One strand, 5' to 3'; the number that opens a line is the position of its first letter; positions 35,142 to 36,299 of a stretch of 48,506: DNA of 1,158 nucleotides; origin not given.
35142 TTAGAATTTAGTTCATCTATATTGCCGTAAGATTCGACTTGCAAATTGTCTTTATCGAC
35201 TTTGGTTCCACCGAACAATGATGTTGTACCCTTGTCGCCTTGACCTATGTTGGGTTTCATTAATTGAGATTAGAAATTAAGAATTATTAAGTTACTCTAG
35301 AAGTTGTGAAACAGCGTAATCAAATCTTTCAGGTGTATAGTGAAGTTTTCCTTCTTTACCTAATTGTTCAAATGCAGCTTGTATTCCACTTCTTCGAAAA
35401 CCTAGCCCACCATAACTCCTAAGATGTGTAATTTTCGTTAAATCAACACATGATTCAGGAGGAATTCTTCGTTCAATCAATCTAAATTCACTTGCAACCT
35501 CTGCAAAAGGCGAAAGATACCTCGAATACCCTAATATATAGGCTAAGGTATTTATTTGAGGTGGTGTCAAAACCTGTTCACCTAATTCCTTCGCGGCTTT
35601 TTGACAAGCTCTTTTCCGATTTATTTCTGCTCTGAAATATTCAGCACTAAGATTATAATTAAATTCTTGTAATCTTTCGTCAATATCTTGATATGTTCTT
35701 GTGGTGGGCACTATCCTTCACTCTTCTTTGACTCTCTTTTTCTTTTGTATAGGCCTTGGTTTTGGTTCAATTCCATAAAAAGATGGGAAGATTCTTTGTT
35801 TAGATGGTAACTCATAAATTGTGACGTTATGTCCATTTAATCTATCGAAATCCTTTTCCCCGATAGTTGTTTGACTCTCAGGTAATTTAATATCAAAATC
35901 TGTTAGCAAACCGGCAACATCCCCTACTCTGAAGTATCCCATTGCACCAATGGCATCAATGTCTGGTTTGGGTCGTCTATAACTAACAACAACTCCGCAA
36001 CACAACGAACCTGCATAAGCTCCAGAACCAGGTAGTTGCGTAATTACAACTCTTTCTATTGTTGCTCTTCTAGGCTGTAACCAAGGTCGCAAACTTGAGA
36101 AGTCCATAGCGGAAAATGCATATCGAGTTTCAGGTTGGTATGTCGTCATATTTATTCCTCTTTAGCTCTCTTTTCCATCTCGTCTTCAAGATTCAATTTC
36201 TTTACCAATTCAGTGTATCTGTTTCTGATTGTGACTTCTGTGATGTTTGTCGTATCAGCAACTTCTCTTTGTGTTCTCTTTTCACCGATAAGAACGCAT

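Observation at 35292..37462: General transcription factor TFB embedded in a four-gene operon with three ORFans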

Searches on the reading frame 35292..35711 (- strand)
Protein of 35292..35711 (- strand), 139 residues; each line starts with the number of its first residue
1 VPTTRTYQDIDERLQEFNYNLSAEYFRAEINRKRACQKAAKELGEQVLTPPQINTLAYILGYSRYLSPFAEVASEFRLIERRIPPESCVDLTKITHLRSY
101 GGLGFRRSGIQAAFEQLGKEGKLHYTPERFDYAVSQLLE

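Call 4: search_protein_families(library=pfam, proteins=[window:35292-35711:-], max_evalue=0.1)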
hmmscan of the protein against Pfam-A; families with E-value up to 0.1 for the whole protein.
window:35292-35711:- (139 aa): 0 families

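Call 6: search_protein_families(library=phrogs, proteins=[window:35292-35711:-], max_evalue=1)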
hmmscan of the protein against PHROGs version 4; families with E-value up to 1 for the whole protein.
window:35292-35711:- (139 aa): 0 families

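Call 7: search_protein_families(library=ncbifam, proteins=[window:35292-35711:-], max_evalue=1)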
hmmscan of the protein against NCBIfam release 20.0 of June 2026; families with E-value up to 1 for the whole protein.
window:35292-35711:- (139 aa): 0 families

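Call 17: find_homologous_proteins(query=window:35292-35711:-, max_evalue=0.01)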
Query window:35292-35711:- (139 aa): 1 proteins with E <= 0.01 among 8 candidates.
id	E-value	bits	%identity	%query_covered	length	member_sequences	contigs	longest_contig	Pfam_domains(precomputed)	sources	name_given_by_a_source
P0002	1.5e-86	305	100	100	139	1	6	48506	-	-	-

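Call 38: predict_structure(protein=window:35292-35711:-)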
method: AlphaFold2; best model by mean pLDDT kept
length: 139 residues; sequences in the alignment: 1
mean_pLDDT: 44.7   pTM: 0.37
mean pLDDT of the five models: 44.7, 42.7, 40.1, 40.0, 35.3
residues with pLDDT >= 90: 0; 70-90: 7; 50-70: 36; < 50: 96
segments of 3 or more residues with pLDDT < 50: 1-47, 61-106
pLDDT, mean of each block of 10 residues (from residue 1): 36 40 44 45 47 52 37 28 30 32 47 66 65 58
secondary structure, 60 per line:
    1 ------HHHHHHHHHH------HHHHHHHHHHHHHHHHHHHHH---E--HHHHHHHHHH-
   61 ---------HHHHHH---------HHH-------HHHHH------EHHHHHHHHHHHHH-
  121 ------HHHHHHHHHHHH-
elements in order: H7-16 H23-43 H50-59 H70-75 H95-99 H107-119 H127-138

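Call 41: find_related_loci(query=window:35292-35711:-, collection=viral_contigs, flank=5000)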
Query window:35292-35711:- (139 aa) in viral_contigs; peptide patterns used: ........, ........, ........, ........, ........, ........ (x = any residue, [..] = any of these).
36 stretches matched a pattern, but none encodes a relative of the query by tblastn (E <= 1e-3).

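Call 55: search_protein_families(library=padloc, proteins=[window:35292-35711:-], max_evalue=1)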
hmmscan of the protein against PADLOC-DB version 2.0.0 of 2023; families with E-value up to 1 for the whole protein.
window:35292-35711:- (139 aa): 0 families

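Call 58: search_solved_structures(query=window:35292-35711:-, max_evalue=1)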
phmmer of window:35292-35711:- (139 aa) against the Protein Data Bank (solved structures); distinct sequences matched with E-value up to 1: 1.
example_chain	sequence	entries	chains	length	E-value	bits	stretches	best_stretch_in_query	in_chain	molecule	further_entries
8x9v_F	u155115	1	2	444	0.2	15.1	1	61-116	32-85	NADH-quinone oxidoreductase subunit F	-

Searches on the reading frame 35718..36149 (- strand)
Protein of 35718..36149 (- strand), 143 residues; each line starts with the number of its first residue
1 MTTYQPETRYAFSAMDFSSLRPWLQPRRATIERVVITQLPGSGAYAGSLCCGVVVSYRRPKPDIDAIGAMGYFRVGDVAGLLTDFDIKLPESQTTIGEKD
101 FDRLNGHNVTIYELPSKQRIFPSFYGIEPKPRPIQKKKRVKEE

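Call 4: search_protein_families(library=pfam, proteins=[window:35718-36149:-], max_evalue=0.1)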
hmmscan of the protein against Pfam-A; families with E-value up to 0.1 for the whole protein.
window:35718-36149:- (143 aa): 0 families

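Call 6: search_protein_families(library=phrogs, proteins=[window:35718-36149:-], max_evalue=1)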
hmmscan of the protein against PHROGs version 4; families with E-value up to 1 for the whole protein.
window:35718-36149:- (143 aa): 1 family
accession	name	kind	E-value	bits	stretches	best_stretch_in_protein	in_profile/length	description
phrog_29020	-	head and packaging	0.26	12.6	1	43-100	40-96/109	virion structural protein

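Call 7: search_protein_families(library=ncbifam, proteins=[window:35718-36149:-], max_evalue=1)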
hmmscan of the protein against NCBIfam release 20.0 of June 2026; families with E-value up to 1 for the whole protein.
window:35718-36149:- (143 aa): 0 families

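Call 16: find_homologous_proteins(query=window:35718-36149:-, max_evalue=0.01)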
Query window:35718-36149:- (143 aa): 1 proteins with E <= 0.01 among 6 candidates.
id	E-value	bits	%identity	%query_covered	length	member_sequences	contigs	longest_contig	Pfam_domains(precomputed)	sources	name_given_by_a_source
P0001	1.5e-91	322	100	100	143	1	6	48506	-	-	-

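Call 19: find_encoding_contigs(protein=P0001, flank=10000, max_places=10)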
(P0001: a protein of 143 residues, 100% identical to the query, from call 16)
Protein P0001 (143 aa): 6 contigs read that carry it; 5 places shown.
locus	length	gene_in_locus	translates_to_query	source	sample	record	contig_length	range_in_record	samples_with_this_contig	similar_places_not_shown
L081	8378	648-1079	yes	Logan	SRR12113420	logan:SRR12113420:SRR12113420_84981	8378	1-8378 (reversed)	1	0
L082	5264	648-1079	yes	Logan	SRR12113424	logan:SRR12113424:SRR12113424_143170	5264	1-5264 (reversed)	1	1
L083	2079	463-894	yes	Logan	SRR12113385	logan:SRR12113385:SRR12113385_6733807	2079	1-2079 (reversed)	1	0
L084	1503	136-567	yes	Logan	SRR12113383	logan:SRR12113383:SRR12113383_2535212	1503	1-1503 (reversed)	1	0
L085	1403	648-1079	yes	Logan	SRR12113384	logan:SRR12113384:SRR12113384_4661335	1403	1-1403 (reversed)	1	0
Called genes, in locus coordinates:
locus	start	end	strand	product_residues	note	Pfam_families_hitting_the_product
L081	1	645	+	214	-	?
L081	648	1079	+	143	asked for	-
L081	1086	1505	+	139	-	-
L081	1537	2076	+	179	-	PF01923:Cob_adeno_trans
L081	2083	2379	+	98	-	-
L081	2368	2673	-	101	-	-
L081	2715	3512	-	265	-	PF01261:AP_endonuc_2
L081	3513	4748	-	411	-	PF01909:NTP_transf_2 (weak), PF18765:Polbeta (weak)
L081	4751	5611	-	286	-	PF22600:MTPAP-like_central (weak), PF01909:NTP_transf_2, PF18765:Polbeta (weak)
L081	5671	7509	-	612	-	-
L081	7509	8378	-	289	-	?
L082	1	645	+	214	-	?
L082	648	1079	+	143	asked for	-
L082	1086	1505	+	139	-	-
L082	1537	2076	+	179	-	PF01923:Cob_adeno_trans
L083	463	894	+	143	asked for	-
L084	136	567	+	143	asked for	-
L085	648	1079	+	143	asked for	-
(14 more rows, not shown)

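Call 40: find_related_loci(query=window:35718-36149:-, collection=viral_contigs, flank=5000)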
Query window:35718-36149:- (143 aa) in viral_contigs; peptide patterns used: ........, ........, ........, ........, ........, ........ (x = any residue, [..] = any of these).
7 stretches matched a pattern, but none encodes a relative of the query by tblastn (E <= 1e-3).

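Call 45: search_protein_representatives(protein=window:35718-36149:-)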
Query: 143 residues. Proteins with E-value up to 0.001 (for the whole library): 16; up to 1e-10: 4; up to 1e-30: 1. The best 16 are listed.
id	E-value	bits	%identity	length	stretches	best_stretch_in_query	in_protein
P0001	4.8e-92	321.7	100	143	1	1-143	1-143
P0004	5.4e-19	84.9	27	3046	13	40-112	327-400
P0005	6.0e-14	68.6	39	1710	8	6-46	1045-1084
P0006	1.6e-12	64.0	32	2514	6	66-133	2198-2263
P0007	2.2e-10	57.0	40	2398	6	7-45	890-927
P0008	4.3e-10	56.0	34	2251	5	6-45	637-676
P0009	1.6e-09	54.2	48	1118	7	57-111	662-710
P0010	9.5e-09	51.7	39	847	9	85-107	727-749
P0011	1.8e-07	47.5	39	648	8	66-126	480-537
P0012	2.3e-05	40.7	42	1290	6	68-116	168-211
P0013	2.6e-05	40.6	45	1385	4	64-111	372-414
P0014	3.7e-05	40.0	36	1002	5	7-49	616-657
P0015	1.0e-04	38.6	35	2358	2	42-111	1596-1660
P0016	3.3e-04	37.0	40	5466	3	30-107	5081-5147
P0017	4.1e-04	36.7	44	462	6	45-101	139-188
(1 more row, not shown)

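Call 46: search_protein_families(library=pfam, proteins=[P0009, P0010, P0011, P0017, P0005, P0012], max_evalue=0.001)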
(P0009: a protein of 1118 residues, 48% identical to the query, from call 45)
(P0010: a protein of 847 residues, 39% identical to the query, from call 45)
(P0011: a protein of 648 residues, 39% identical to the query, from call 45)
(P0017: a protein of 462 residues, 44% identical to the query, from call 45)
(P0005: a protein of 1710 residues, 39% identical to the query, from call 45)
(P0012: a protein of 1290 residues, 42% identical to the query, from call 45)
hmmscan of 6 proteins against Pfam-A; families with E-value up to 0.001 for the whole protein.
P0009 (1118 aa): 4 families
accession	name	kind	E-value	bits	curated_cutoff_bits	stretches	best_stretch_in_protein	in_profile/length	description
PF13306.12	LRR_5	-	2.3e-221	722.9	27.7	7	629-751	7-126/127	BspA type Leucine rich repeat region (6 copies)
PF13855.12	LRR_8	-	1.7e-35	121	27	0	554-599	11-57/61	Leucine rich repeat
PF23952.1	LRR_EndoS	-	5.1e-08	33.6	27.9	0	654-711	36-90/116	Endo-beta-N-acetylglucosaminidase EndoS LRR domain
PF12799.13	LRR_4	-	1.7e-07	31.7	27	0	473-513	2-40/44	Leucine Rich repeats (2 copies)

P0010 (847 aa): 2 families
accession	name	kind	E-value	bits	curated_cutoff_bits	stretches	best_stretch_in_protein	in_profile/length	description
PF13306.12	LRR_5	-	9.1e-181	591.7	27.7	5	344-469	1-123/127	BspA type Leucine rich repeat region (6 copies)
PF13855.12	LRR_8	-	7.7e-23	80.5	27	0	481-525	13-58/61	Leucine rich repeat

P0011 (648 aa): 3 families
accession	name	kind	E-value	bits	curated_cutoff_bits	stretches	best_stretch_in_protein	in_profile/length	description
PF13306.12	LRR_5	-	1.5e-123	406.8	27.7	5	425-541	12-126/127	BspA type Leucine rich repeat region (6 copies)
PF13855.12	LRR_8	-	4.3e-16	58.8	27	0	157-199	14-57/61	Leucine rich repeat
PF15185.11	BMF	-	0.00093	19.1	27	0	221-276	71-127/227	Bcl-2-modifying factor, apoptosis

P0017 (462 aa): 3 families
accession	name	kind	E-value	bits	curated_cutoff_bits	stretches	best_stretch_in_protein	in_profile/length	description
PF13306.12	LRR_5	-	1.2e-108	358.5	27.7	3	99-214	11-123/127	BspA type Leucine rich repeat region (6 copies)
PF13855.12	LRR_8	-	5.6e-19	68.1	27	0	203-245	13-56/61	Leucine rich repeat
PF23952.1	LRR_EndoS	-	2.2e-08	34.8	27.9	0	194-266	38-111/116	Endo-beta-N-acetylglucosaminidase EndoS LRR domain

P0005 (1710 aa): 4 families
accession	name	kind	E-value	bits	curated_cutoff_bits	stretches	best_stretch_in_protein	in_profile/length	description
PF17803.7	Cadherin_4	-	5.4e-66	219.5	25.1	11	1392-1490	3-71/71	Bacterial cadherin-like domain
PF17963.7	Big_9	-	1.8e-53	179.8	23.6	7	202-295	5-88/89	Bacterial Ig domain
PF16184.11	Cadherin_3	-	2.4e-41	140.4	25.5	1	1161-1252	6-93/106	Cadherin-like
PF24619.1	Ig_SibA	-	2.8e-19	69.8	27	0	570-641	46-125/135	SibA-like, immunoglobulin-like domain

P0012 (1290 aa): 4 families
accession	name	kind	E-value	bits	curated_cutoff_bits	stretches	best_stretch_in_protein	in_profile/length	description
PF13306.12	LRR_5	-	7.3e-213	695.4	27.7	10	137-249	15-125/127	BspA type Leucine rich repeat region (6 copies)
PF13855.12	LRR_8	-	1.7e-37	127.4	27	0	857-899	15-58/61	Leucine rich repeat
PF18998.6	Flg_new_2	-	2.7e-17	63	23.6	2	1104-1162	7-71/73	Divergent InlB B-repeat domain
PF23952.1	LRR_EndoS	-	3.3e-10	40.6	27.9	0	391-427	55-91/116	Endo-beta-N-acetylglucosaminidase EndoS LRR domain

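Call 55: search_protein_families(library=padloc, proteins=[window:35718-36149:-], max_evalue=1)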
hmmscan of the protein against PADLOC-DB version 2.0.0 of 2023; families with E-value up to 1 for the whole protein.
window:35718-36149:- (143 aa): 0 families

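Call 57: search_solved_structures(query=window:35718-36149:-, max_evalue=1)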
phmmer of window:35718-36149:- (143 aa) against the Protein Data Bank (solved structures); distinct sequences matched with E-value up to 1: 0.

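Call 64: predict_structure(protein=window:35718-36149:-)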
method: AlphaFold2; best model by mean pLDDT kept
length: 143 residues; sequences in the alignment: 1
mean_pLDDT: 47.8   pTM: 0.37
mean pLDDT of the five models: 47.8, 45.7, 45.5, 44.3, 37.8
residues with pLDDT >= 90: 0; 70-90: 1; 50-70: 57; < 50: 85
segments of 3 or more residues with pLDDT < 50: 1-28, 40-52, 58-74, 97-105, 118-133
pLDDT, mean of each block of 10 residues (from residue 1): 31 38 48 56 44 49 41 52 58 54 50 54 35 55 60
secondary structure, 60 per line:
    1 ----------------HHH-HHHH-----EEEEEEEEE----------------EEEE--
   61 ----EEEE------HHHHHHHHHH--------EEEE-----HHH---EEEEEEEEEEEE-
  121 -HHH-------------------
elements in order: H21-24 E30-38 E55-58 E65-68 H75-84 E93-96 E108-119
